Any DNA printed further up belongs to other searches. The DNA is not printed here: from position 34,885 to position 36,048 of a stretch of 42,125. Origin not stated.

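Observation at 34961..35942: Self-contained, compositionally foreign cassette encoding an orphan protein with a degenerate Nudix box, wedged between two glycan operons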

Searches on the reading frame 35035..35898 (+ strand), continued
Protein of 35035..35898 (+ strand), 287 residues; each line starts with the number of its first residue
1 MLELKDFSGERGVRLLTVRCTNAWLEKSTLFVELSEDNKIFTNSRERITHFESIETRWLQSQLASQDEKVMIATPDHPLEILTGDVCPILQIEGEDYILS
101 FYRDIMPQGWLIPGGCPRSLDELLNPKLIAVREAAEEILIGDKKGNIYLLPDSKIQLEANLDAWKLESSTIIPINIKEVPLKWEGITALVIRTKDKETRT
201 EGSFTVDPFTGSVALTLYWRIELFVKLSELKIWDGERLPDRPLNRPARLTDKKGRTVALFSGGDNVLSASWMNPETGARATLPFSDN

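Call 54: fold_search(model_id=the predicted structure, library=viral)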
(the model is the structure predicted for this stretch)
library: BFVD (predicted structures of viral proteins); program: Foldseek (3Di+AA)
matches with E <= 10: 561; with E <= 0.001: 5
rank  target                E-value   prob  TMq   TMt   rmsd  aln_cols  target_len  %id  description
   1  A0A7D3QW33            1.2e-04  1.00  0.24  0.22   9.0       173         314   17  ADP-ribose pyrophosphatase yjhB NUDIx family [Fadolivirus FV1/VV64]
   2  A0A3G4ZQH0            2.0e-04  0.89  0.24  0.21  18.0       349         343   10  Uncharacterized protein [Terrestrivirus sp.]
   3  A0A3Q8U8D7            2.6e-04  0.84  0.24  0.22  16.2       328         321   11  Uncharacterized protein [Megavirus baoshan]
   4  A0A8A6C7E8            6.0e-04  0.90  0.26  0.21  20.8       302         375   10  (no name in the UniProt tables at hand)
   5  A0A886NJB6            9.8e-04  0.99  0.24  0.43   9.8       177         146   11  (no name in the UniProt tables at hand)
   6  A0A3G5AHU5            1.2e-03  0.85  0.22  0.22  17.7       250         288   14  Nudix hydrolase domain-containing protein [Solivirus sp.]
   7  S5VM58                1.6e-03  0.98  0.30  0.31  13.6       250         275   11  Putative nudix hydrolase [Pseudomonas phage PaBG]
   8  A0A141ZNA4            2.3e-03  0.85  0.20  0.23  10.4       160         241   16  (no name in the UniProt tables at hand)
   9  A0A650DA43            2.6e-03  0.98  0.24  0.36   7.8       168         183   10  (no name in the UniProt tables at hand)
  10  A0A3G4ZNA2            2.9e-03  0.66  0.20  0.16  12.7       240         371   10  Nudix hydrolase domain-containing protein [Terrestrivirus sp.]
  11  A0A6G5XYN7            3.9e-03  0.93  0.23  0.35  14.2       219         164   10  (no name in the UniProt tables at hand)
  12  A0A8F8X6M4            4.2e-03  0.91  0.26  0.26  14.3       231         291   12  (no name in the UniProt tables at hand)
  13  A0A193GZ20            4.7e-03  0.92  0.24  0.35  11.4       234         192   10  Nicotinamide-nucleotide adenylyltransferase [Escherichia phage phT4A]
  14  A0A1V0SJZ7            4.7e-03  0.63  0.24  0.18  14.6       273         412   10  Nudix hydrolase [Klosneuvirus KNV1]
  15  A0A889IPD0            5.3e-03  0.98  0.24  0.48   9.2       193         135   12  (no name in the UniProt tables at hand)
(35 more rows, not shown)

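Call 60: search_protein_families(library=pfam, proteins=[L003:9044-10015:+, L005:5237-6247:+, L002:6503-6973:+, L008:4787-5053:+, L008:5050-5301:+, L009:1251-1580:+, L009:2623-5238:+, L014:7347-8048:+], max_evalue=0.1)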
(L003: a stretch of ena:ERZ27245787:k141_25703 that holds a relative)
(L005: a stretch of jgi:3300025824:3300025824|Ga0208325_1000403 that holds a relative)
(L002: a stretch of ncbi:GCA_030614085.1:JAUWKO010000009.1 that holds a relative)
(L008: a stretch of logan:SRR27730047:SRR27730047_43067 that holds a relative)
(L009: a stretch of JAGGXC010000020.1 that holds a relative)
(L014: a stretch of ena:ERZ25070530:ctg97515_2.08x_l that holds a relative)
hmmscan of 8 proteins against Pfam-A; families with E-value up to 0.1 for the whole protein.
L003:9044-10015:+ (323 aa): 1 family
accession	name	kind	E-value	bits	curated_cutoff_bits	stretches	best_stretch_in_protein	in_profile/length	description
PF13083.13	KH_KhpA-B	-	0.031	14.6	32.1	0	32-66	4-36/73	KhpA/KhpB, KH domain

L005:5237-6247:+ (336 aa): 1 family
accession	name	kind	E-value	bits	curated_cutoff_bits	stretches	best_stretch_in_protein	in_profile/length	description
PF13083.13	KH_KhpA-B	-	0.034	14.5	32.1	0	45-79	4-36/73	KhpA/KhpB, KH domain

L002:6503-6973:+ (156 aa): 0 families

L008:4787-5053:+ (88 aa): 0 families

L008:5050-5301:+ (83 aa): 2 families
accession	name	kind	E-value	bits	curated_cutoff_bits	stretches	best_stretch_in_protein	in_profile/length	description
PF00168.36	C2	-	0.02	15.6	22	1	18-54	55-91/104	C2 domain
PF22480.1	DUF6984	-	0.036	14.5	24.6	1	41-75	37-68/101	Domain of unknown function (DUF6984)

L009:1251-1580:+ (109 aa): 0 families

L009:2623-5238:+ (871 aa): 6 families
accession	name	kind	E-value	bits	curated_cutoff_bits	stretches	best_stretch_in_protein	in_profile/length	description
PF00122.25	E1-E2_ATPase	-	1.8e-51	174.7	28.1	1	122-313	3-181/181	E1-E2 ATPase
PF00689.26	Cation_ATPase_C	-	4.1e-40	137.8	27.3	1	689-861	1-174/175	Cation transporting ATPase, C-terminus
PF00690.31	Cation_ATPase_N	-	5e-23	81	20.4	1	13-80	1-68/69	Cation transporter/ATPase, N-terminus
PF00702.32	Hydrolase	-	2e-18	67.9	26.4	1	330-619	2-191/191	haloacid dehalogenase-like hydrolase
PF13246.12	Cation_ATPase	-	3.5e-14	53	21.7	1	363-450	1-89/91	Cation transport ATPase (P-type)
PF08282.18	Hydrolase_3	-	5.8e-06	26.6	20.9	1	591-641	195-245/255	haloacid dehalogenase-like hydrolase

L014:7347-8048:+ (233 aa): 1 family
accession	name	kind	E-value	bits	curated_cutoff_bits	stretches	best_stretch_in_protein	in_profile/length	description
PF00293.34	NUDIX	-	1e-06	29.2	21.1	1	98-210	17-118/134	NUDIX domain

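Call 62: find_related_loci(query=A1, collection=viral_contigs, flank=8000)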
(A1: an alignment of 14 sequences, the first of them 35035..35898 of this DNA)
Query A1 (287 aa) in viral_contigs; peptide patterns used: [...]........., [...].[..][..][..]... (x = any residue, [..] = any of these).
54 stretches matched a pattern, but none encodes a relative of the query by tblastn (E <= 1e-3).

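Call 63: list_cluster_members(proteins=[P0014, P0015, P0016, P0017, P0018, P0019, P0020, P0021, P0022, P0023])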
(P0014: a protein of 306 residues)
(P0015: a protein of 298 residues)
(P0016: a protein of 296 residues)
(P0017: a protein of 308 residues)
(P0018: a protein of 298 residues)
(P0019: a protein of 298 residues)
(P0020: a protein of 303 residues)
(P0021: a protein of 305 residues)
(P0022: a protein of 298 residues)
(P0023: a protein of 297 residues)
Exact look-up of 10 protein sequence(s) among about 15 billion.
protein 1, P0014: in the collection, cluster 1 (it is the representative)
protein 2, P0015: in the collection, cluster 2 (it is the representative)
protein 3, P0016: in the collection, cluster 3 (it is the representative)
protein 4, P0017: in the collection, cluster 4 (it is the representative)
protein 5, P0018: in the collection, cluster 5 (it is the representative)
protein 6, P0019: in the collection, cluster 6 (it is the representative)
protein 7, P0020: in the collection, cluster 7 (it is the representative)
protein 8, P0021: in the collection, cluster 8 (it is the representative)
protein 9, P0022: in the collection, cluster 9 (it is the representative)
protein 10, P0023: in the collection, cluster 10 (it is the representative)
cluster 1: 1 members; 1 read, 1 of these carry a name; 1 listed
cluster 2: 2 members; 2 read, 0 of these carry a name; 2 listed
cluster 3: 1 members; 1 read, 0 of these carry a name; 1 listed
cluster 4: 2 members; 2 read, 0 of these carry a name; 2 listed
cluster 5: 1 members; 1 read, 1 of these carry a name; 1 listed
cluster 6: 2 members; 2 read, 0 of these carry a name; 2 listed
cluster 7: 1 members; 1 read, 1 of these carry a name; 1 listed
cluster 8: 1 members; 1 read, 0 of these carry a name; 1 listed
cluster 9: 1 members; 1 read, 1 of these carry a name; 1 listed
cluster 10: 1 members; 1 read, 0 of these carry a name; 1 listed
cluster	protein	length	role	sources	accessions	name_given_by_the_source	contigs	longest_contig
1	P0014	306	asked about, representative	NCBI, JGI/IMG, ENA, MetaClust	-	\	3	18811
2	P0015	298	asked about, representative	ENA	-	-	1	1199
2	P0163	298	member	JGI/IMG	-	-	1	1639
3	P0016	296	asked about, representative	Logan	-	-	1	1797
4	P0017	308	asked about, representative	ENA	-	-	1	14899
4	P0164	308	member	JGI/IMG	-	-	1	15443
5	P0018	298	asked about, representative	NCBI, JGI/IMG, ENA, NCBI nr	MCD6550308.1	hypothetical protein J7K24_02065 [bacterium] | hypothetical protein [bacterium]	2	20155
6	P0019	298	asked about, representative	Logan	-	-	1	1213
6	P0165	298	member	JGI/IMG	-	-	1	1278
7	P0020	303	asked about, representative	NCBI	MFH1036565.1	MAG: hypothetical protein V1756_00645 [Patescibacteria group bacterium]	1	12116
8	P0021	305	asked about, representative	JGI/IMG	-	-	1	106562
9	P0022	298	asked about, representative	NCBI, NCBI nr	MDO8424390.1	MAG: hypothetical protein Q7S70_00440 [bacterium] | hypothetical protein [bacterium]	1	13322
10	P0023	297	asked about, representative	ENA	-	-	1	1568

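Call 64: find_encoding_contigs(protein=P0021, flank=6000, max_places=1)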
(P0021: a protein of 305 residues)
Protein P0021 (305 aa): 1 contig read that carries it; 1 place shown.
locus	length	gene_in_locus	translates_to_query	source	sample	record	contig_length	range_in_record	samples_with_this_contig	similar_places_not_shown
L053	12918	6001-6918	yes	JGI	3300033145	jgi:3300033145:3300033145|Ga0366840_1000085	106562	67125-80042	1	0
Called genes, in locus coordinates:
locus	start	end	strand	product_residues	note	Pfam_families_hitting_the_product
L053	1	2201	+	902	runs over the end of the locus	-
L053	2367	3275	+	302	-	-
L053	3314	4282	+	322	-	-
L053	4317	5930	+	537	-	PF00041:fn3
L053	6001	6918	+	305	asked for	-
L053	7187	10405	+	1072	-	PF04563:RNA_pol_Rpb2_1, PF04561:RNA_pol_Rpb2_2, PF04565:RNA_pol_Rpb2_3, PF10385:RNA_pol_Rpb2_45, PF00562:RNA_pol_Rpb2_6, PF04560:RNA_pol_Rpb2_7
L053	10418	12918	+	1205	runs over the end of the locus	PF04997:RNA_pol_Rpb1_1, PF00623:RNA_pol_Rpb1_2, PF04983:RNA_pol_Rpb1_3, PF05000:RNA_pol_Rpb1_4 (weak), PF04998:RNA_pol_Rpb1_5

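Call 65: find_encoding_contigs(protein=P0020, flank=6000, max_places=1)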
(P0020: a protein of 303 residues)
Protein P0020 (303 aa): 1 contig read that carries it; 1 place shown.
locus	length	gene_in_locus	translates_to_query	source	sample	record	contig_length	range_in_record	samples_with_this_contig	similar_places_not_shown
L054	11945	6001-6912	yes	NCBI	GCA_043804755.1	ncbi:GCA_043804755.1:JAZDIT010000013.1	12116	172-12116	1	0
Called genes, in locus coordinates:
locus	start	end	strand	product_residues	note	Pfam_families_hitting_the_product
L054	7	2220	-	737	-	-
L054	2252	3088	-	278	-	PF00398:RrnaAD, PF08241:Methyltransf_11 (faint), PF13649:Methyltransf_25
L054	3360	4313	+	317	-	PF23446:LysM1_NFP_LYK (faint), PF23473:LysM3_LYK4_5 (weak), PF01476:LysM, PF23473:LysM3_LYK4_5 (weak), PF01551:Peptidase_M23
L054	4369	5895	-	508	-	PF05362:Lon_C (faint), PF13541:ChlI, PF00158:Sigma54_activat (faint), PF01078:Mg_chelatase, PF00004:AAA (weak), PF07728:AAA_5 (faint), PF00493:MCM (weak), PF13335:Mg_chelatase_C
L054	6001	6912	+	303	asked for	-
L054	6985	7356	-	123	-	PF01258:zf-dskA_traR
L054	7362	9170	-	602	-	-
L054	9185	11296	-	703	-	PF01138:RNase_PH, PF03725:RNase_PH_C (weak), PF03726:PNPase, PF01138:RNase_PH, PF00013:KH_1, PF00575:S1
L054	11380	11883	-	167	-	PF01936:NYN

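Call 66: find_encoding_contigs(protein=P0022, flank=6000, max_places=1)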
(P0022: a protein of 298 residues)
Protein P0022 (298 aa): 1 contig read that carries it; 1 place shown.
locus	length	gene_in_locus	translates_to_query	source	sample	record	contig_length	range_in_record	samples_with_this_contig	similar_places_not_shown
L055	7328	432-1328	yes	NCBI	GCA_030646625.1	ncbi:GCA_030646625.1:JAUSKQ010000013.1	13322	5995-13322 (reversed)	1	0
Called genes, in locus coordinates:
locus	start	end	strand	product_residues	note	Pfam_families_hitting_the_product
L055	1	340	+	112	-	PF26298:MurL_epimerase_C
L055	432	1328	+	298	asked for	-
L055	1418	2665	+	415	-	PF08245:Mur_ligase_M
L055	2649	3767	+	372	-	PF01098:FTSW_RODA_SPOVE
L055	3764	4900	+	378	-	PF03033:Glyco_transf_28, PF04101:Glyco_tran_28_C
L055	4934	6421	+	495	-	PF00749:tRNA-synt_1c, PF19269:Anticodon_2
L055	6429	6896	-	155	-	PF00293:NUDIX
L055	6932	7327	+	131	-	-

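Call 67: find_encoding_contigs(protein=P0017, flank=6000, max_places=1)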
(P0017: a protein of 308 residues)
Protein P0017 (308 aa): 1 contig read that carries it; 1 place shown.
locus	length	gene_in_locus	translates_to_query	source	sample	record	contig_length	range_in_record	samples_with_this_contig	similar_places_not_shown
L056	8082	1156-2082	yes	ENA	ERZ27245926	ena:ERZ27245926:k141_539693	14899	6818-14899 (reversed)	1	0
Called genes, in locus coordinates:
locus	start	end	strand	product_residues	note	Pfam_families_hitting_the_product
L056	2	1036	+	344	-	?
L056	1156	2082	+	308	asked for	-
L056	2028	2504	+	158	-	PF14667:Polysacc_synt_C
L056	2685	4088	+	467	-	PF00535:Glycos_transf_2, PF01209:Ubie_methyltran, PF05401:NodS (weak), PF13489:Methyltransf_23, PF08241:Methyltransf_11, PF08242:Methyltransf_12, PF13649:Methyltransf_25, PF13847:Methyltransf_31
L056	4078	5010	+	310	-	PF01370:Epimerase, PF04321:RmlD_sub_bind, PF16363:GDP_Man_Dehyd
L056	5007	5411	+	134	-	-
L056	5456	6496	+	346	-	PF00266:Aminotran_5, PF01041:DegT_DnrJ_EryC1, PF01212:Beta_elim_lyase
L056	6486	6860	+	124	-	-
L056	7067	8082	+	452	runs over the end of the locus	PF13231:PMT_2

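Call 71: search_dna_similar(query=window:35035-35898:+, collection=plasmids, mode=protein, max_evalue=0.001)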
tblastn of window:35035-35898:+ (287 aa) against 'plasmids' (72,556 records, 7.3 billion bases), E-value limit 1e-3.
No match.

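Call 72: search_dna_similar(query=window:35035-35898:+, collection=phages, mode=protein, max_evalue=0.001)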
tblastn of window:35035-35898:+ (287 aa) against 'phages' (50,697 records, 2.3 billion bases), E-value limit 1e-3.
No match.

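Call 75: search_dna_similar(query=P0058, collection=plasmids, mode=protein, max_evalue=0.00001, max_rows=15)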
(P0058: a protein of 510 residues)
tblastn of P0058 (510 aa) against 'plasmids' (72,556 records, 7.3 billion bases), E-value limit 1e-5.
No match.
